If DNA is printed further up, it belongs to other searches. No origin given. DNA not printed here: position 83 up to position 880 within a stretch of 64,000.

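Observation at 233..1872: Translationally coupled ImmA/IrrE metalloprotease and DUF4411 PIN-like pair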

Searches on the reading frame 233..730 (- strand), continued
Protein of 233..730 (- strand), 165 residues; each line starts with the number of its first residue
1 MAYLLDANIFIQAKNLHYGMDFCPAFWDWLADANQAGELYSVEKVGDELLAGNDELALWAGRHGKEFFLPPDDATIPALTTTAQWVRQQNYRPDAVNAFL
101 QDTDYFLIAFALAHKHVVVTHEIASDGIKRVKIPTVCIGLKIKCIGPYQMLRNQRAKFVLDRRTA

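Call 56: search_solved_structures(query=A1, max_evalue=10, show_alignments=3)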
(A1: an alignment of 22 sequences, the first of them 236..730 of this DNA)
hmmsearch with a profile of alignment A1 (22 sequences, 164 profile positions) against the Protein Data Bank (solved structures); distinct sequences matched with E-value up to 10: 3.
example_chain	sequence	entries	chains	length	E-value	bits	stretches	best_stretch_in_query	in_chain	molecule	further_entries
9vzy_D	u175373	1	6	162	9.3e-10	41.6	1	22-146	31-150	DUF4411 family protein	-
9vzz_A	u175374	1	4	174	1.9e-09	40.6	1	25-146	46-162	DUF4411 family protein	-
31cj_A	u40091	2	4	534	3.5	10.5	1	29-132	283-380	Aerotaxis receptor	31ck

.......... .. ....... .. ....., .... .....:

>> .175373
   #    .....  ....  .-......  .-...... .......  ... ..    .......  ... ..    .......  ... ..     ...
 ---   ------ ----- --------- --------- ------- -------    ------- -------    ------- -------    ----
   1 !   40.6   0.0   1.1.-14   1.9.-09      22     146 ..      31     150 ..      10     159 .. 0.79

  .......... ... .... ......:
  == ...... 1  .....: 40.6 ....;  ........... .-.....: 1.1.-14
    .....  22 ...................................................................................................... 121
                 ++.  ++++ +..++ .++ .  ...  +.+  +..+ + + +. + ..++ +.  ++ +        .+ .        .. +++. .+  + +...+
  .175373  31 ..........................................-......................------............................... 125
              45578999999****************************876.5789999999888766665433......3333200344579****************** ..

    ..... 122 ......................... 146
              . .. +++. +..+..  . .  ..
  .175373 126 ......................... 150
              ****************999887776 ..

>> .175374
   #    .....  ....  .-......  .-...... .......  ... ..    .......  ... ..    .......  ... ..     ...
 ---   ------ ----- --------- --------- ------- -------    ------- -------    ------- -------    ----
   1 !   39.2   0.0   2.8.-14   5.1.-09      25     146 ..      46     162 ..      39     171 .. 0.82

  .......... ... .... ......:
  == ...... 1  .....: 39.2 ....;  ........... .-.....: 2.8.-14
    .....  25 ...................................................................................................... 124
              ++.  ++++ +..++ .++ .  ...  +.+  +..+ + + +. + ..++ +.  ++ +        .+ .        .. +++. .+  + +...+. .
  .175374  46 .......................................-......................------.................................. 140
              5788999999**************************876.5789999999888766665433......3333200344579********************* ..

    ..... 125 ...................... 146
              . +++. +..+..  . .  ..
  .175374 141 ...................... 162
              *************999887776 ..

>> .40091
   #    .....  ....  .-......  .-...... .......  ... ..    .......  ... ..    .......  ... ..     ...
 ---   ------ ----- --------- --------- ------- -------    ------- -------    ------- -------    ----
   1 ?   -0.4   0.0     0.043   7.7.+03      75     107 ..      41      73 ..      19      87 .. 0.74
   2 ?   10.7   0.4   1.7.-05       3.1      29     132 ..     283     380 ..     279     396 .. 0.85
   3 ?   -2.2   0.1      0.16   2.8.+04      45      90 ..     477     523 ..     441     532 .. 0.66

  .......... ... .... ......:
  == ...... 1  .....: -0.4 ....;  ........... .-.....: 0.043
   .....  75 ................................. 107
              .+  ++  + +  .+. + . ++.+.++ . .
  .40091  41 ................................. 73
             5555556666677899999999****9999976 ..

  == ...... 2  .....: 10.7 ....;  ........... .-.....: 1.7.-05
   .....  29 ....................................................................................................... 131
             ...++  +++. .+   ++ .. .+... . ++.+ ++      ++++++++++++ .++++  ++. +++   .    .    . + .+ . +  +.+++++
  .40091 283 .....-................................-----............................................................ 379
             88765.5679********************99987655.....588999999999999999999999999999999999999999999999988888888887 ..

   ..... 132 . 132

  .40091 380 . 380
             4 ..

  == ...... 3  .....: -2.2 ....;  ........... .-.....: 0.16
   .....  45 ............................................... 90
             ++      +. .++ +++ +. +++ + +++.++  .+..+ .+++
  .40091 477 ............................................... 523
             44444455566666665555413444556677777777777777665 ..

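Call 63: search_protein_families(library=pfam, alignment_id=A3, max_evalue=0.00001)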
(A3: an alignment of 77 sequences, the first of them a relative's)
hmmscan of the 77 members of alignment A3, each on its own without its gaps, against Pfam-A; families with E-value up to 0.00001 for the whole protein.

A. member 1, L001:5507-6928:- (473 aa): 0 families

B. families by the number of members that match (of 77 scanned): 63 families (the first 25 are shown)
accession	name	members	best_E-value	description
PF01420.25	Methylase_S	17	1.6e-33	Type I restriction modification DNA specificity domain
PF01555.25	N6_N4_Mtase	2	1.3e-41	DNA methylase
PF01661.27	Macro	2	1.5e-25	Macro domain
PF18765.7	Polbeta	2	8.2e-20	Polymerase beta, Nucleotidyltransferase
PF02384.22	N6_Mtase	2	3.9e-19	N-6 DNA Methylase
PF13304.12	AAA_21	2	6e-17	AAA domain, putative AbiEii toxin, Type IV TA system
PF01909.29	NTP_transf_2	2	1.3e-08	Nucleotidyltransferase domain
PF01964.24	ThiC_Rad_SAM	1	1.5e-182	Radical SAM ThiC family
PF13166.12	AAA_13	1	3.6e-153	AAA domain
PF13310.11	Virulence_RhuM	1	4.6e-107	Virulence protein RhuM family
PF22654.1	DUF7008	1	2.4e-80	Domain of unknown function (DUF7008)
PF07690.21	MFS_1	1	1.1e-50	Major Facilitator Superfamily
PF12358.13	DUF3644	1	8.8e-43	Domain of unknown function (DUF3644)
PF01370.27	Epimerase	1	8.6e-42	NAD dependent epimerase/dehydratase family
PF12796.13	Ank_2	1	1.7e-37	Ankyrin repeats (3 copies)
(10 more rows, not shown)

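Call 64: search_protein_families(library=pfam, alignment_id=A4, max_evalue=0.00001)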
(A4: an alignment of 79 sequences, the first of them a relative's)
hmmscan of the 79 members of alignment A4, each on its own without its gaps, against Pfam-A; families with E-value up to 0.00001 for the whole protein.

A. member 1, L001:8511-11633:+ (1040 aa): 4 families
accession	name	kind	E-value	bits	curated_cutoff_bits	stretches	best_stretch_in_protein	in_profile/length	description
PF18766.7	SWI2_SNF2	-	2.7e-23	83.2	26.7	1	284-535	6-190/221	SWI2/SNF2 ATPase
PF04313.20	HSDR_N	-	9.9e-14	52.1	25.1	1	117-207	107-196/198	Type I restriction enzyme R protein N terminus (HSDR_N)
PF22679.2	T1R_D3-like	-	1.2e-10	42.4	27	1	666-722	91-151/158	Type I restriction enzyme subunit R domain 3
PF04851.21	ResIII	-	6e-10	39.7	22.5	1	276-445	4-146/164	Type III restriction enzyme, res subunit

B. families by the number of members that match (of 79 scanned): 61 families (the first 25 are shown)
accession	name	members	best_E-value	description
PF04851.21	ResIII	21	1.4e-18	Type III restriction enzyme, res subunit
PF04313.20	HSDR_N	18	7.3e-50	Type I restriction enzyme R protein N terminus (HSDR_N)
PF18766.7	SWI2_SNF2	17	3.3e-80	SWI2/SNF2 ATPase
PF22679.2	T1R_D3-like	17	1.8e-22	Type I restriction enzyme subunit R domain 3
PF00270.35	DEAD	11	6.7e-09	DEAD/DEAH box helicase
PF11867.13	T1RH-like_C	5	1.9e-137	Type I restriction enzyme HindI endonuclease subunit-like, C-terminal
PF13245.12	AAA_19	3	4.8e-22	AAA domain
PF00271.37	Helicase_C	3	6.5e-15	Helicase conserved C-terminal domain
PF13604.12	AAA_30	2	2.5e-43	AAA domain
PF13538.12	UvrD_C_2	2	1.2e-11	UvrD-like helicase C-terminal domain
PF00717.28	Peptidase_S24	2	1.6e-08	Peptidase S24-like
PF08751.17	TrwC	1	7.3e-61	TrwC relaxase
PF00144.29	Beta-lactamase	1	2.2e-55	Beta-lactamase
PF03851.20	UvdE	1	7.8e-53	UV-endonuclease UvdE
PF02639.20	DUF188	1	2.4e-41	Uncharacterized BCR, YaiI/YqxD family COG1671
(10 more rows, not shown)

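Call 70: search_dna_similar(query=window:236-730:-, collection=plasmids, mode=protein, max_rows=15)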
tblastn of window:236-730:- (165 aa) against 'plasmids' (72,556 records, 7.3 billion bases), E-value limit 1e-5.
Records with a match: 46; places in all: 46; records where one place covers at least 80% of the query: 46.
Best place of each record, by identity: 60-80% 1; <60% 45.
By first word of the organism name: Sinorhizobium 19; Rhizobium 8; Enterobacter 3; Sphingomonas 1; Croceicoccus 1; Acetobacter 1; Gordonia 1; Pseudoalteromonas 1; Arthrobacter 1; Sphingobium 1; and 9 more.
By predicted mobility (MOB-suite, as given by PLSDB): conjugative 25; non-mobilizable 14; mobilizable 7.
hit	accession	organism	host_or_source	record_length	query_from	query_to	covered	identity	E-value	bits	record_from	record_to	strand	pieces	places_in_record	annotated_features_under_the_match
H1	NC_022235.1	Sphingomonas sp. ERG5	-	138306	3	160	96%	60.8%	2e-61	211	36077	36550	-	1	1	DUF4411 family protein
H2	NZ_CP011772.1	Croceicoccus naphthovorans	-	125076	3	160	96%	58.2%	2e-61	211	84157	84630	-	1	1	DUF4411 family protein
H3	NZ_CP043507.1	Acetobacter vaccinii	cell culture,blue berry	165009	1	160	97%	54.4%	2e-55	194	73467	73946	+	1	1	DUF4411 family protein | ImmA/IrrE family metallo-endopeptidase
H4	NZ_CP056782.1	Enterobacter pasteurii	bacterial culture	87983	1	161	98%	45.1%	1e-35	137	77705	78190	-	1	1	DUF4411 family protein | XRE family transcriptional regulator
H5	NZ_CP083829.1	Enterobacter kobei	Homo sapiens,Secretion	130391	1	161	98%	45.1%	1e-35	137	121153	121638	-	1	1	DUF4411 family protein | XRE family transcriptional regulator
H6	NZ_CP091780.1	Enterobacter mori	Pure isolate,freshwater stream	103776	1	161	98%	45.1%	2e-35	136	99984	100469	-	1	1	DUF4411 family protein | XRE family transcriptional regulator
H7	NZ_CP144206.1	Sinorhizobium chiapasense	mixed culture,rhizosphere soil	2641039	1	159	96%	42.6%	1e-27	114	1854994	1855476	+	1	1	none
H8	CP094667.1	Gordonia amicalis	cell culture,river sand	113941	3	160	96%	41.9%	2e-31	125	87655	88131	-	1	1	DUF4411 family protein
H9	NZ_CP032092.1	Pseudoalteromonas donghaensis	cell culture,seawater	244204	1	164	99%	39.8%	4e-30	121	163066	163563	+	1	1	DUF4411 family protein | ImmA/IrrE family metallo-endopeptidase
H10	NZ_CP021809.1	Sinorhizobium meliloti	Medicago sativa,Single Cell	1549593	1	159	96%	40.7%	2e-26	110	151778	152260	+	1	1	none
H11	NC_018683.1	Sinorhizobium meliloti Rm41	-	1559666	1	159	96%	40.7%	2e-26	110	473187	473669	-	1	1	none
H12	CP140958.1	Sinorhizobium meliloti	Medicago lupulina,whole organism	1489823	1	159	96%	40.7%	3e-26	110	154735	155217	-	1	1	DUF4411 family protein | XRE family transcriptional regulator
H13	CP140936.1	Sinorhizobium meliloti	Medicago lupulina,whole organism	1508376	1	159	96%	40.7%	3e-26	110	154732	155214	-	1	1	DUF4411 family protein | XRE family transcriptional regulator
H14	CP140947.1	Sinorhizobium meliloti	Medicago lupulina,whole organism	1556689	1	159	96%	40.7%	3e-26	110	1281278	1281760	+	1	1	DUF4411 family protein | XRE family transcriptional regulator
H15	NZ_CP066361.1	Sinorhizobium meliloti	Medicago lupulina L.,nodules of ...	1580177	1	159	96%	40.7%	3e-26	110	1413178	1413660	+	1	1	none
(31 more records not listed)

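Call 71: search_dna_similar(query=window:236-730:-, collection=phages, mode=protein, max_rows=15)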
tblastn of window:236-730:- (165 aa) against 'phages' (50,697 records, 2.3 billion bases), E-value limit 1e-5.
Records with a match: 2; places in all: 2; records where one place covers at least 80% of the query: 2.
Best place of each record, by identity: <60% 2.
By first word of the organism name: Bacteriophage 2.
By host as written in the record: - 2.
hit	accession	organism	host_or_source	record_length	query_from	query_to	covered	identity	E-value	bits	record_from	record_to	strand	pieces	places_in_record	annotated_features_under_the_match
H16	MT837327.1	Bacteriophage sp.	human fecal samples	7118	3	158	95%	27.7%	9e-11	64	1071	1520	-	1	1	record has no annotation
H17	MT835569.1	Bacteriophage sp.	human fecal samples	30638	3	153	92%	26.7%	8e-8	56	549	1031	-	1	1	record has no annotation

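Call 72: find_encoding_contigs(protein=P0251, flank=6000, max_places=3)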
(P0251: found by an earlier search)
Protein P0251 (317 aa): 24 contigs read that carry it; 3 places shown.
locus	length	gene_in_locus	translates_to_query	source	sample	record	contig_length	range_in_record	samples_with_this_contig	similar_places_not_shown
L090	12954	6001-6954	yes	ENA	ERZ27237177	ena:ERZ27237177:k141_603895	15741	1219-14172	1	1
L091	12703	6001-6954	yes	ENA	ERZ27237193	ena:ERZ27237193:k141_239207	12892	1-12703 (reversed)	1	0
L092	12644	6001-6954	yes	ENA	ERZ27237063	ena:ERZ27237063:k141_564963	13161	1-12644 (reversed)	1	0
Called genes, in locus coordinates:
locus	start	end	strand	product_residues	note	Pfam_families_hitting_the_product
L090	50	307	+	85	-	PF01084:Ribosomal_S18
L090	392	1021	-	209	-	-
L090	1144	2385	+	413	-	PF00438:S-AdoMet_synt_N, PF02772:S-AdoMet_synt_M, PF02773:S-AdoMet_synt_C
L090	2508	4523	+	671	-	PF01408:GFO_IDH_MocA, PF22725:GFO_IDH_MocA_C3, PF00248:Aldo_ket_red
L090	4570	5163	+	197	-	PF00117:GATase, PF07722:Peptidase_C26 (faint)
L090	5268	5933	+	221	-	PF00697:PRAI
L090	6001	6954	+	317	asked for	PF16881:LIAS_N, PF04055:Radical_SAM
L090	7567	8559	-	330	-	PF07291:MauE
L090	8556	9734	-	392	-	-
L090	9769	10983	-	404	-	-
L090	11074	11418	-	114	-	-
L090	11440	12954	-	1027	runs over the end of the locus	?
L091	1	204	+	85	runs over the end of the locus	PF01084:Ribosomal_S18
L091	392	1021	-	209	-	-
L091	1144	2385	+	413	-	PF00438:S-AdoMet_synt_N, PF02772:S-AdoMet_synt_M, PF02773:S-AdoMet_synt_C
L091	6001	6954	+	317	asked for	PF16881:LIAS_N, PF04055:Radical_SAM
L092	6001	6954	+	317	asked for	PF16881:LIAS_N, PF04055:Radical_SAM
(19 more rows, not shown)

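Call 73: find_encoding_contigs(protein=P0253, flank=6000, max_places=3)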
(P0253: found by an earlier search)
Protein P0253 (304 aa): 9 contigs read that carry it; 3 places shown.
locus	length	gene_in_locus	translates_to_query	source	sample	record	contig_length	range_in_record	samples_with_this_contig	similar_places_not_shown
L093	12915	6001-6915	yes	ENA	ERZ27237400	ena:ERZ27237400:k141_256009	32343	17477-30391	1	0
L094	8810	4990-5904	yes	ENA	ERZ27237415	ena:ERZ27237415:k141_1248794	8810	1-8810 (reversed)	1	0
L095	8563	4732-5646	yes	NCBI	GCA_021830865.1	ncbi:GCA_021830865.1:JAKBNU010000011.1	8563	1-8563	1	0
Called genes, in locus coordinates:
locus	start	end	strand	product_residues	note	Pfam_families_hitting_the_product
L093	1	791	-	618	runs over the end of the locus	PF00496:SBP_bac_5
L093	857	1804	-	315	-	PF12911:OppC_N, PF00528:BPD_transp_1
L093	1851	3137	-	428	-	PF00285:Citrate_synt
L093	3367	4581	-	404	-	PF01546:Peptidase_M20, PF07687:M20_dimer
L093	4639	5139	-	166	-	-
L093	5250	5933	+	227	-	PF00697:PRAI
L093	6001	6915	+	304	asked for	PF16881:LIAS_N, PF04055:Radical_SAM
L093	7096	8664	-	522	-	PF04616:Glyco_hydro_43, PF17851:GH43_C2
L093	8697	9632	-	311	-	PF00056:Ldh_1_N, PF02866:Ldh_1_C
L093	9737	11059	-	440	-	PF07690:MFS_1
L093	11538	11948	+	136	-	PF00190:Cupin_1, PF02311:AraC_binding (weak), PF07883:Cupin_2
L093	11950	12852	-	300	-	PF02153:PDH_N, PF20463:PDH_C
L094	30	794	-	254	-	PF12911:OppC_N, PF00528:BPD_transp_1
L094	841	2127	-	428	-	PF00285:Citrate_synt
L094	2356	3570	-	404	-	PF01546:Peptidase_M20, PF07687:M20_dimer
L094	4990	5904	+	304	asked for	PF16881:LIAS_N, PF04055:Radical_SAM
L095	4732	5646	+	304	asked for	PF16881:LIAS_N, PF04055:Radical_SAM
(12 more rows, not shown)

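Call 80: get_annotated_region(hit=H4, flank=4000)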
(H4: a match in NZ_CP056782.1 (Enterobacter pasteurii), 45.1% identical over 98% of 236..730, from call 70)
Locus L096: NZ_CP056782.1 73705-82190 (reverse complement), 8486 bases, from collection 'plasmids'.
description: Enterobacter pasteurii strain D41-sc-1712200 plasmid p1, complete sequence
organism: Enterobacter pasteurii (NCBI taxid 3029761)
taxonomy: Bacteria; Pseudomonadota; Gammaproteobacteria; Enterobacterales; Enterobacteriaceae; Enterobacter; Enterobacter pasteurii
host: -; source: bacterial culture; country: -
typing (MOB-suite, as given by PLSDB): non-mobilizable; replicon IncFIB,IncFII
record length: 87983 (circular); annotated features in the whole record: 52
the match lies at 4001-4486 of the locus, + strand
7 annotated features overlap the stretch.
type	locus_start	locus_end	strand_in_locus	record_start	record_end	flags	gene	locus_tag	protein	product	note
CDS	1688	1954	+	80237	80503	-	-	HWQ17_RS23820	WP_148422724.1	DUF1778 domain-containing protein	-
CDS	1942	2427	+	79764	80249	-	-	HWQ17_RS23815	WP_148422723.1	GNAT family N-acetyltransferase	-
CDS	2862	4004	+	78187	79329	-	-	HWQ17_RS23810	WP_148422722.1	XRE family transcriptional regulator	-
CDS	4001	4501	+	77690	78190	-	-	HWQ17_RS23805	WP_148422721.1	DUF4411 family protein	-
CDS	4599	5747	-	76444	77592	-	-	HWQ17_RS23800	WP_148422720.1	hypothetical protein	-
CDS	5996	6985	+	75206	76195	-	-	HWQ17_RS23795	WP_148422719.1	tyrosine-type recombinase/integrase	GO:0015074 - DNA integration [Evidence IEA]; GO:0006310 - DNA recombination [Evidence IEA]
CDS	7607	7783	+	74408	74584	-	-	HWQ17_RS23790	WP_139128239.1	PepSY domain-containing protein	-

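Call 81: get_annotated_region(hit=H1, flank=5000)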
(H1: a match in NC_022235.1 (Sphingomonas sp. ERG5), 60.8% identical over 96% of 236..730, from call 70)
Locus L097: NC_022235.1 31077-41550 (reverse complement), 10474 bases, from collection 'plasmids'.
description: Sphingomonas sp. ERG5 plasmid pCADAB1, complete sequence
organism: Sphingomonas sp. ERG5 (NCBI taxid 1381597)
taxonomy: Bacteria; Pseudomonadota; Alphaproteobacteria; Sphingomonadales; Sphingomonadaceae; Sphingomonas; Sphingomonas sp. ERG5
host: -; source: -; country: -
typing (MOB-suite, as given by PLSDB): conjugative; replicon rep_cluster_374; relaxase MOBF; mating-pair formation MPF_F
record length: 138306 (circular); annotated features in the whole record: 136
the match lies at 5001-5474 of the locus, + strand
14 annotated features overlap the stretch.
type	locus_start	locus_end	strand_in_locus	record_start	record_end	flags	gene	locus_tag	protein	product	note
CDS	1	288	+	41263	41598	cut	-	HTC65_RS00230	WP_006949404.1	single-stranded DNA-binding protein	-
CDS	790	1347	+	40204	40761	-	-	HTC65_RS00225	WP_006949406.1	hypothetical protein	-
CDS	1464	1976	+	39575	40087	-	-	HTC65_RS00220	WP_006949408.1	MucR family transcriptional regulator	-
CDS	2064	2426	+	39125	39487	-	-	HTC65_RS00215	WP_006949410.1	antitoxin Xre/MbcA/ParS toxin-binding domain-containing protein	-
CDS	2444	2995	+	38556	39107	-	-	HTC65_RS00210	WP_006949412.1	RES domain-containing protein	-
CDS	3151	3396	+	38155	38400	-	-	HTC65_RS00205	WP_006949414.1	AbrB/MazE/SpoVT family DNA-binding domain-containing protein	-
CDS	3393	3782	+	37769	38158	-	-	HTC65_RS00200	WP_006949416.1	type II toxin-antitoxin system VapC family toxin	-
CDS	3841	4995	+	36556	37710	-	-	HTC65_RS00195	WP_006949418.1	ImmA/IrrE family metallo-endopeptidase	-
CDS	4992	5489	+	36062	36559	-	-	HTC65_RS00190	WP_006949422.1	DUF4411 family protein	-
CDS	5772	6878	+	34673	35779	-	-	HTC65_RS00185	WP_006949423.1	DUF2493 domain-containing protein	-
CDS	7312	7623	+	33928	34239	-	-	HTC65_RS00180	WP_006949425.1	hypothetical protein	-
CDS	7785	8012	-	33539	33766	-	-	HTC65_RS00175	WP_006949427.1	hypothetical protein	-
CDS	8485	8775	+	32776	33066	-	-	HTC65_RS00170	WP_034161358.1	hypothetical protein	-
CDS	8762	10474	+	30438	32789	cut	-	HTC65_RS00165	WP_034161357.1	type IV secretion system DNA-binding domain-containing protein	-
